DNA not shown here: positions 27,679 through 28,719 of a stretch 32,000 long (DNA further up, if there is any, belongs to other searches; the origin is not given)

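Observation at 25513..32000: CDP-inositol-forming gene pair (MIPS + IPCT-like) inside a hopanoid/isoprenoid block, with no acceptor transferase nearby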

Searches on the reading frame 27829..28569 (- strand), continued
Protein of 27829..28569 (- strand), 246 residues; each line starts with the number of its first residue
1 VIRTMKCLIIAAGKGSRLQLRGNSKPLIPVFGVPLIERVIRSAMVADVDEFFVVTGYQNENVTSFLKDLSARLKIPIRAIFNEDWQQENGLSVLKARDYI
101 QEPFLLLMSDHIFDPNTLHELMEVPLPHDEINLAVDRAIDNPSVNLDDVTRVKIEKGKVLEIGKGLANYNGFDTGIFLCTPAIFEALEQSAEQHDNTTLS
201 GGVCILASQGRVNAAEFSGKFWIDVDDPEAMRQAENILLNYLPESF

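Call 27: find_encoding_contigs(protein=P0003, flank=10000, max_places=2)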
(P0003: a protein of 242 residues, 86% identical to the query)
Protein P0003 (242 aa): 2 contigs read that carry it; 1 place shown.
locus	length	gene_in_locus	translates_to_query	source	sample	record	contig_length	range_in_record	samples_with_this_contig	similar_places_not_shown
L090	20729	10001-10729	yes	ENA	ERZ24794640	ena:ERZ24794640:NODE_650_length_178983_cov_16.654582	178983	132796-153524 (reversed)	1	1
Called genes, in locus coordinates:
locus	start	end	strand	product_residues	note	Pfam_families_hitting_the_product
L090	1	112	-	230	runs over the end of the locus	PF05494:MlaC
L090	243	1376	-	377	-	PF00535:Glycos_transf_2, PF13641:Glyco_tranf_2_3, PF13506:Glyco_transf_21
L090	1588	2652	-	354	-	PF04055:Radical_SAM, PF11946:DUF3463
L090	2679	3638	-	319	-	PF02401:LYTB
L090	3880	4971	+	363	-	PF00494:SQS_PSY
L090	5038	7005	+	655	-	PF09492:Pec_lyase (faint), PF00432:Prenyltrans (faint), PF13249:SQHop_cyclase_N, PF13243:SQHop_cyclase_C, PF13249:SQHop_cyclase_N (weak)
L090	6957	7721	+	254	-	PF01048:PNP_UDP_1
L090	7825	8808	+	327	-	PF01073:3Beta_HSD, PF01370:Epimerase, PF02719:Polysacc_synt_2, PF04321:RmlD_sub_bind (weak), PF05368:NmrA, PF13460:NAD_binding_10, PF16363:GDP_Man_Dehyd, PF07993:NAD_binding_4, +1 more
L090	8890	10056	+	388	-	PF01658:Inos-1-P_synth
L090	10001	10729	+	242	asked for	PF00483:NTP_transferase, PF12804:NTP_transf_3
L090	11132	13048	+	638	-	PF13292:DXP_synthase_N, PF00456:Transketolase_N (faint), PF02775:TPP_enzyme_C, PF02779:Transket_pyr, PF02780:Transketolase_C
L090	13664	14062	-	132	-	PF09912:DUF2141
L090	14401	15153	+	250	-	PF05721:PhyH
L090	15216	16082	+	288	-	PF05721:PhyH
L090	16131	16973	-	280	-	PF01436:NHL (faint), PF08450:SGL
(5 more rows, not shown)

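Call 32: search_solved_structures(query=window:27832-28557:-, max_evalue=0.001, show_alignments=2)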
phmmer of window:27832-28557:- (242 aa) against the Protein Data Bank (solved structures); distinct sequences matched with E-value up to 0.001: 18.
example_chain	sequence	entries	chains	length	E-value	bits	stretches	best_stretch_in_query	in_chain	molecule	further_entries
2xme_A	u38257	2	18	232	9.5e-24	87.3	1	1-232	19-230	CTP-INOSITOL-1-PHOSPHATE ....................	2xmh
4mnd_A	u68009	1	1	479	2.4e-23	86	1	1-235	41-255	CTP L-myo-inositol-1-phosphate cytidylyltransferase/CDP-L-myo-inositol myo-inositolphospho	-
4jd0_A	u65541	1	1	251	3.2e-12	49.6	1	3-229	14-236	Nucleotidyl transferase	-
8yre_D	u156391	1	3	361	1.1e-11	47.8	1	1-225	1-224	Mannose-1-phosphate guanylyltransferase 1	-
7x8j_A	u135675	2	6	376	1.2e-11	47.7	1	1-225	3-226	Mannose-1-phosphate guanylyltransferase 1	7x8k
8hhd_A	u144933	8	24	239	1.4e-11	47.5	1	1-236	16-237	Nucleotidyl transferase | N-acetylmuramate alpha-1-phosphate uridylyltransferase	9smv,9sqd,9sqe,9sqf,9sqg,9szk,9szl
4y7t_A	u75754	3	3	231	6.6e-10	42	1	1-234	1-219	Nucleotidyl transferase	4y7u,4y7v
7d72_K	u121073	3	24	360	6.6e-08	35.5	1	1-227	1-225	Mannose-1-phosphate guanyltransferase beta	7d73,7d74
8f73_A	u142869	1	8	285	7.6e-06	28.7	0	2-75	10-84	UTP--glucose-1-phosphate uridylyltransferase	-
6pd1_A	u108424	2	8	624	2.8e-05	26.9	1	3-118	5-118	Nucleotidyl transferase/aminotransferase, class V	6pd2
2ggo_A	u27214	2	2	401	3.8e-05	26.4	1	1-225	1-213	401aa long hypothetical glucose-1-phosphate thymidylyltransferase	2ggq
5z09_A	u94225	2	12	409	4.2e-05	26.3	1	1-225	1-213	Dual sugar-1-phosphate nucleotidylyltransferase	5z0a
3juj_A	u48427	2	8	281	6.3e-05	25.7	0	2-69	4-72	UDP-glucose pyrophosphorylase (GalU)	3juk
8yre_A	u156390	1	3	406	8.7e-05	25.3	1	10-98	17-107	ADP-glucose pyrophosphorylase family protein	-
6plj_A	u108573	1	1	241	0.00056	22.6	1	3-69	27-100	nucleotidyl transferase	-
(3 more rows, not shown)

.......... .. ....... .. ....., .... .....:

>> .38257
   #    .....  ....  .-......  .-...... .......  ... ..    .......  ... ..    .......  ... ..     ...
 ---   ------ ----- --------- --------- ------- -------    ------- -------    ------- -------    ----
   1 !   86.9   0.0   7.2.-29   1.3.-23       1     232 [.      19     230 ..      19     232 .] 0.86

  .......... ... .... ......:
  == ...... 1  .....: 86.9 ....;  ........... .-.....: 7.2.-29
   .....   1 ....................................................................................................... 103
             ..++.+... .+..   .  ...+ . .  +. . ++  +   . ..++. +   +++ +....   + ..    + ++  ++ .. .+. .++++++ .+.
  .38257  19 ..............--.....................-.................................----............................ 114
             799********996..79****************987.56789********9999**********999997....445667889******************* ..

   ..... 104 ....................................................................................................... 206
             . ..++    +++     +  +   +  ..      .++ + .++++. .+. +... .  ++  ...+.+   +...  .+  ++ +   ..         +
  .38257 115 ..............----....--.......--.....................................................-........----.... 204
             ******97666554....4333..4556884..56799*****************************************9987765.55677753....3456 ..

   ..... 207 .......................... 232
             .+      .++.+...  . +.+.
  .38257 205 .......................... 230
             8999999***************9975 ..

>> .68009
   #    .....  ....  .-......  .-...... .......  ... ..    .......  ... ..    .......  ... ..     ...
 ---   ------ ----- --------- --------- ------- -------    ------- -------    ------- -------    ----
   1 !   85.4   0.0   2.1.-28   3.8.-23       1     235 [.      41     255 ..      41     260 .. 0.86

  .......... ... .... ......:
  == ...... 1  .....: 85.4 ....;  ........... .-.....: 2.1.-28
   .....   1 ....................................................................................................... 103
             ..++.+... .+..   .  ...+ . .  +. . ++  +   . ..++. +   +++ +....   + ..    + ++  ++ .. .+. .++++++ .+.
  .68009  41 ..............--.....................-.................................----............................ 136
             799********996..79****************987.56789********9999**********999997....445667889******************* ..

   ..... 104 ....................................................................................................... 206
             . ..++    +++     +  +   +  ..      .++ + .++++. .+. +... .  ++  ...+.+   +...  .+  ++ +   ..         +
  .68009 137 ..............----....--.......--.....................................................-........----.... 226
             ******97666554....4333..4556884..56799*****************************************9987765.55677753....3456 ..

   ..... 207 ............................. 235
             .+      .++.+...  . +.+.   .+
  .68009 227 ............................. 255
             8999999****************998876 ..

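Call 35: search_protein_families(library=ncbifam, proteins=[L001:185-1318:-, L001:1532-2596:-, L001:3822-4913:+, L085:14714-15661:+, L085:17609-18628:+, L085:18804-19772:-, L085:6224-8851:+, L085:10985-12181:-, L087:7576-8808:-], max_evalue=0.00001)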
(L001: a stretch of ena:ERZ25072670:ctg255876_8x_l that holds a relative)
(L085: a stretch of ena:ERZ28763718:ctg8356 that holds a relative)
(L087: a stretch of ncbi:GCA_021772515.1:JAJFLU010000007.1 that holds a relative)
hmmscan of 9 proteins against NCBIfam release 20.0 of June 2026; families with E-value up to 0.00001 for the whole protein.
L001:185-1318:- (377 aa): 9 families
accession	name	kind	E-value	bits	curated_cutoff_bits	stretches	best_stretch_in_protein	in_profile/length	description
TIGR03469.1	HpnB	hypoth_equivalog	7.3e-122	407.1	379.25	1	8-372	4-385/386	hopene-associated glycosyltransferase HpnB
NF045692.1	OglycostaseCruG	equivalog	2.4e-34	118.9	600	1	41-357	37-376/386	2'-O-glycosyltransferase CruG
TIGR04283.1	glyco_like_mftF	equivalog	5.5e-13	49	182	1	48-260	2-191/221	TIGR04283 family arsenosugar biosynthesis glycosyltransferase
TIGR04182.1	glyco_TIGR04182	equivalog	3.4e-11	43.1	325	1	46-153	1-99/293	S-layer glycoprotein N-glycosyltransferase AglJ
TIGR03472.1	HpnI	equivalog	7.2e-09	34.9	310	1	124-357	124-351/373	bacteriohopanetetrol glucosamine biosynthesis glycosyltransferase HpnI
TIGR03965.1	mycofact_glyco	equivalog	1.1e-08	34.4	280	1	39-223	68-251/467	mycofactocin biosynthesis glycosyltransferase MftF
TIGR03937.1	PgaC_IcaA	equivalog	2.7e-08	33.2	422.3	1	29-151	29-150/407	poly-beta-1,6-N-acetyl-D-glucosamine synthase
NF010496.0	PRK13915.1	equivalog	1.7e-07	30.6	262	1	43-159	29-151/307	glucosyl-3-phosphoglycerate synthase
NF053846.1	glyco_with_XrtP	equivalog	4.9e-07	28.8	520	1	41-123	37-120/440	XrtP-associated glycosyltransferase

L001:1532-2596:- (354 aa): 35 families (the best 25 are shown)
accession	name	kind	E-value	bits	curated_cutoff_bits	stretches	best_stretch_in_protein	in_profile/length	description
TIGR03470.1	HpnH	equivalog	1.9e-164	546.3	225.05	1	1-319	1-318/318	adenosyl-hopene transferase HpnH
TIGR03961.1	rSAM_PTO1314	hypoth_equivalog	4.5e-21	75.5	306.05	1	22-316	17-308/332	PTO1314 family radical SAM protein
TIGR04051.1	rSAM_NirJ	equivalog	1.2e-17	63.9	515.45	1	35-250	9-223/354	heme d1 biosynthesis radical SAM protein NirJ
TIGR02666.1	moaA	equivalog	5.7e-15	55.1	284.05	1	37-191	19-184/336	GTP 3',8-cyclase MoaA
NF049973.1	radical_Rv1681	equivalog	6.5e-15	54.9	380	1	30-193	74-240/326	Rv1681 family radical SAM protein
TIGR02668.1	moaA_archaeal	equivalog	1.1e-13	50.8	325.25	1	37-188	19-174/303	GTP 3',8-cyclase MoaA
TIGR04053.2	TIGR04053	equivalog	1.9e-13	50.4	395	1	25-193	5-179/366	TIGR04053 family radical SAM/SPASM domain-containing protein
TIGR03962.1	mycofact_rSAM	equivalog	1.9e-13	50.3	265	1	19-173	3-160/339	mycofactocin radical SAM maturase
TIGR04133.1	rSAM_w_lipo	hypoth_equivalog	3.9e-13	49.1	425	1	23-221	18-224/350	TIGR04133 family radical SAM/SPASM protein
TIGR04546.1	rSAM_ahbC_deAc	equivalog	1.3e-12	47.2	650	1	34-187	45-200/390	12,18-didecarboxysiroheme deacetylase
TIGR04347.1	pseudo_SAM_Halo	equivalog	2.4e-12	46.8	525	1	17-196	27-208/390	TIGR04347 family pseudo-SAM/SPASM protein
TIGR04545.1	rSAM_ahbD_hemeb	equivalog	4.2e-12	46.2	500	1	37-192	9-167/339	heme b synthase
NF001199.0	PRK00164.2-1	equivalog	4.9e-12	45.6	231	1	37-188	21-176/308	GTP 3',8-cyclase MoaA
TIGR04054.1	rSAM_NirJ1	equivalog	1.6e-11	43.4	650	1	37-190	45-200/387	putative heme d1 biosynthesis radical SAM protein NirJ1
TIGR03913.1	rad_SAM_trio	equivalog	6.3e-11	41.3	591.75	1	11-194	4-186/477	GDL motif peptide-associated radical SAM/SPASM maturase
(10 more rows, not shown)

L001:3822-4913:+ (363 aa): 6 families
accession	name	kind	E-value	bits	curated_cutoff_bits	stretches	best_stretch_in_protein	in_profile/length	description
TIGR01559.1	squal_synth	equivalog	6.4e-36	124.2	286.75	1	34-328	9-288/337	squalene synthase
TIGR03465.1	HpnD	equivalog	8.1e-22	77.5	278.6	1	157-314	96-243/267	presqualene diphosphate synthase HpnD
TIGR03464.1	HpnC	equivalog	7.7e-15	55.1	250.45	1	46-306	13-239/267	squalene synthase HpnC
NF042419.1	Phyto_syn_CrtB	equivalog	3.4e-14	53.1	480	1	153-275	110-225/306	15-cis-phytoene synthase CrtB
NF045686.1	PhytoSynCyanob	equivalog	4.3e-12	45.7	550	1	158-281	123-252/310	15-cis-phytoene synthase CrtB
NF045921.1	PhytnSynCrtBRhod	equivalog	5.9e-08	32.5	500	1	159-252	108-194/307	15-cis-phytoene synthase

L085:14714-15661:+ (315 aa): 41 families (the best 25 are shown)
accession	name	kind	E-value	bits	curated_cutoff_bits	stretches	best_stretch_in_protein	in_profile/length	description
NF045702.1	rSAM_GDGT_ether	equivalog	2.1e-19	69.5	450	1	29-188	86-256/486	tetraether lipid synthase Tes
TIGR02666.1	moaA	equivalog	5.5e-18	65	284.05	1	33-226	14-221/336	GTP 3',8-cyclase MoaA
TIGR02109.1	PQQ_syn_pqqE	equivalog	5.3e-16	58.5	381.35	1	35-141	13-121/358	pyrroloquinoline quinone biosynthesis protein PqqE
TIGR04317.1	W_rSAM_matur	equivalog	2e-14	53.5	380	1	35-163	10-140/349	tungsten cofactor oxidoreductase radical SAM maturase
TIGR02668.1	moaA_archaeal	equivalog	1.4e-13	50.5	325.25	1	33-141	14-124/303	GTP 3',8-cyclase MoaA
NF038283.1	viperin_w_prok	equivalog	2.7e-13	49.7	180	1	35-139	8-120/281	viperin family antiviral radical SAM protein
NF045646.2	rSAM_Se_TrsS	equivalog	2.7e-13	49.3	490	1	33-163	90-226/441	radical SAM (seleno)protein TrsS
NF050035.1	rSAM_WgK_link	exception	1.1e-12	47.6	650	1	28-167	8-151/367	radical SAM/SPASM peptide maturase WgkB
NF001199.0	PRK00164.2-1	equivalog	1.4e-12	47.4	231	1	33-145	16-130/308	GTP 3',8-cyclase MoaA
TIGR04347.1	pseudo_SAM_Halo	equivalog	3.9e-12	46.1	525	1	35-139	44-150/390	TIGR04347 family pseudo-SAM/SPASM protein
TIGR02495.1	NrdG2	equivalog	4.2e-12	45.8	131.15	1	17-134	7-120/193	anaerobic ribonucleoside-triphosphate reductase activating protein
TIGR04546.1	rSAM_ahbC_deAc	equivalog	6.6e-12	44.9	650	1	35-147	45-159/390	12,18-didecarboxysiroheme deacetylase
TIGR04054.1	rSAM_NirJ1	equivalog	1.4e-11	43.7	650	1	34-144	41-153/387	putative heme d1 biosynthesis radical SAM protein NirJ1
TIGR04250.1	SCM_rSAM_ScmE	equivalog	1.6e-11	43.7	400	1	32-140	6-117/358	SynChlorMet cassette radical SAM/SPASM protein ScmE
TIGR04466.1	rSAM_BlsE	equivalog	1.3e-10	41.3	400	1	33-143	7-116/327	cytosylglucuronate decarboxylase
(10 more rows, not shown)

L085:17609-18628:+ (339 aa): 2 families
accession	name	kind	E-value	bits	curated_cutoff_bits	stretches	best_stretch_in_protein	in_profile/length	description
TIGR03476.1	HpnL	subfamily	1.7e-93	313.5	195.65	1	1-315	1-318/318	putative membrane protein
TIGR00374.1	TIGR00374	subfamily_domain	3.2e-08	33.4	43.2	1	12-298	4-296/323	flippase-like domain-containing protein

L085:18804-19772:- (322 aa): 52 families (the best 25 are shown)
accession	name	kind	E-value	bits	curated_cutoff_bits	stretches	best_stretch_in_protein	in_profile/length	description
TIGR02666.1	moaA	equivalog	1.1e-19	70.6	284.05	1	23-158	15-165/336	GTP 3',8-cyclase MoaA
TIGR02109.1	PQQ_syn_pqqE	equivalog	1.2e-18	67.2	381.35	1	16-175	5-172/358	pyrroloquinoline quinone biosynthesis protein PqqE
NF001199.0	PRK00164.2-1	equivalog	1.8e-18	66.8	231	1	13-126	7-123/308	GTP 3',8-cyclase MoaA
NF038283.1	viperin_w_prok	equivalog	4.8e-18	65.3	180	1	21-151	5-142/281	viperin family antiviral radical SAM protein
TIGR02668.1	moaA_archaeal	equivalog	1.8e-17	63.3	325.25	1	21-126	13-121/303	GTP 3',8-cyclase MoaA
NF045702.1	rSAM_GDGT_ether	equivalog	3.8e-17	62.1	450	1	19-148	87-224/486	tetraether lipid synthase Tes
TIGR04055.1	rSAM_NirJ2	equivalog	4.8e-17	62.5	500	1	24-264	6-258/326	putative heme d1 biosynthesis radical SAM protein NirJ2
NF050035.1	rSAM_WgK_link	exception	1.7e-16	60.2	650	1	11-156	2-155/367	radical SAM/SPASM peptide maturase WgkB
TIGR04051.1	rSAM_NirJ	equivalog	3e-16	59.3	515.45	1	25-219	9-216/354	heme d1 biosynthesis radical SAM protein NirJ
TIGR04317.1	W_rSAM_matur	equivalog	4.3e-16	59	380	1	23-150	9-142/349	tungsten cofactor oxidoreductase radical SAM maturase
TIGR04545.1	rSAM_ahbD_hemeb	equivalog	7.9e-16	58.4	500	1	24-172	6-162/339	heme b synthase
NF045646.2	rSAM_Se_TrsS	equivalog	7.7e-15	54.4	490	1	18-125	86-199/441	radical SAM (seleno)protein TrsS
TIGR04250.1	SCM_rSAM_ScmE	equivalog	9.1e-15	54.4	400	1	17-175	2-168/358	SynChlorMet cassette radical SAM/SPASM protein ScmE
TIGR04347.1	pseudo_SAM_Halo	equivalog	3.9e-14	52.7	525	1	16-178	37-205/390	TIGR04347 family pseudo-SAM/SPASM protein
TIGR04546.1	rSAM_ahbC_deAc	equivalog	4.5e-14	52.1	650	1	12-178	34-206/390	12,18-didecarboxysiroheme deacetylase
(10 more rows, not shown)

L085:6224-8851:+ (875 aa): 5 families
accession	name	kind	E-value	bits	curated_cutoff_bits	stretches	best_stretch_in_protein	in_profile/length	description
TIGR03480.1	HpnN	hypoth_equivalog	4.8e-284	944.6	751.85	1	16-874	7-859/862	hopanoid biosynthesis associated RND transporter like protein HpnN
NF052374.1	HopndTporHpnN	equivalog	7.3e-201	669.5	1100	1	11-868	5-853/858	hopanoid transporter HpnN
NF045600.2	BstA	equivalog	1.3e-62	211.9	1400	1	24-869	17-894/903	sterol transporter cytoplasmic membrane protein BstA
TIGR00921.1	2A067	subfamily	1.2e-48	165.8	351.9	2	252-536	168-468/733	hydrophobe/amphiphile efflux-3 (HAE3) family transporter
TIGR00833.1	actII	subfamily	3.1e-28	98.6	874.7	1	255-520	152-425/910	MMPL family RND transporter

L085:10985-12181:- (399 aa): 3 families
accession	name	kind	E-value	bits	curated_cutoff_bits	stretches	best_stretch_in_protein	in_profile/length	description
NF041135.1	IPPtranDIPPsyn_Thcocales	equivalog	4.1e-16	59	580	1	174-383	207-412/419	bifunctional L-myo-inositol-1-phosphate cytidylyltransferase/CDP-L-myo-inositol myo-inositolphosphotransferase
NF040950.1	archin_ph_syn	equivalog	3e-10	40.3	180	1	208-295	15-104/191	archaetidylinositol phosphate synthase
NF045883.1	PIPSynth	equivalog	6.3e-06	26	170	1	210-304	16-112/197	phosphatidylinositol phosphate synthase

L087:7576-8808:- (410 aa): 4 families
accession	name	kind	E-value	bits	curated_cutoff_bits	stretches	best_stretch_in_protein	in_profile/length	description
NF041135.1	IPPtranDIPPsyn_Thcocales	equivalog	2.4e-24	86.1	580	1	176-404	197-414/419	bifunctional L-myo-inositol-1-phosphate cytidylyltransferase/CDP-L-myo-inositol myo-inositolphosphotransferase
NF040950.1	archin_ph_syn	equivalog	4e-15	56.2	180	1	214-333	8-121/191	archaetidylinositol phosphate synthase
NF045883.1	PIPSynth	equivalog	2.6e-10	40.3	170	1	210-335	3-128/197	phosphatidylinositol phosphate synthase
NF052561.1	PIPSynBT1523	equivalog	2.4e-08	33.9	350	1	220-335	15-136/232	hypothetical protein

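Call 39: find_encoding_contigs(protein=P0243, flank=10000, max_places=3)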
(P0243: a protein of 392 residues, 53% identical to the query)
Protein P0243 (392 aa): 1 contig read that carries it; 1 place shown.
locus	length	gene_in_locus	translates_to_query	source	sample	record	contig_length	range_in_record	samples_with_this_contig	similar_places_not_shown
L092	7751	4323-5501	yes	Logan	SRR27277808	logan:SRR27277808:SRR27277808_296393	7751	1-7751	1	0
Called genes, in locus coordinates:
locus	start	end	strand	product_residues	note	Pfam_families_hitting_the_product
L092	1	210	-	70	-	?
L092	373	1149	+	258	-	PF00106:adh_short, PF08659:KR, PF13561:adh_short_C2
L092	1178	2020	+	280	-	PF01436:NHL (faint), PF08450:SGL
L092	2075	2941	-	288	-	PF05721:PhyH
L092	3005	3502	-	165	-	PF05721:PhyH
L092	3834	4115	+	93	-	-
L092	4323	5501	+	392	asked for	PF01066:CDP-OH_P_transf (weak)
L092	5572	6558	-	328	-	PF13353:Fer4_12 (weak), PF04055:Radical_SAM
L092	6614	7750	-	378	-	?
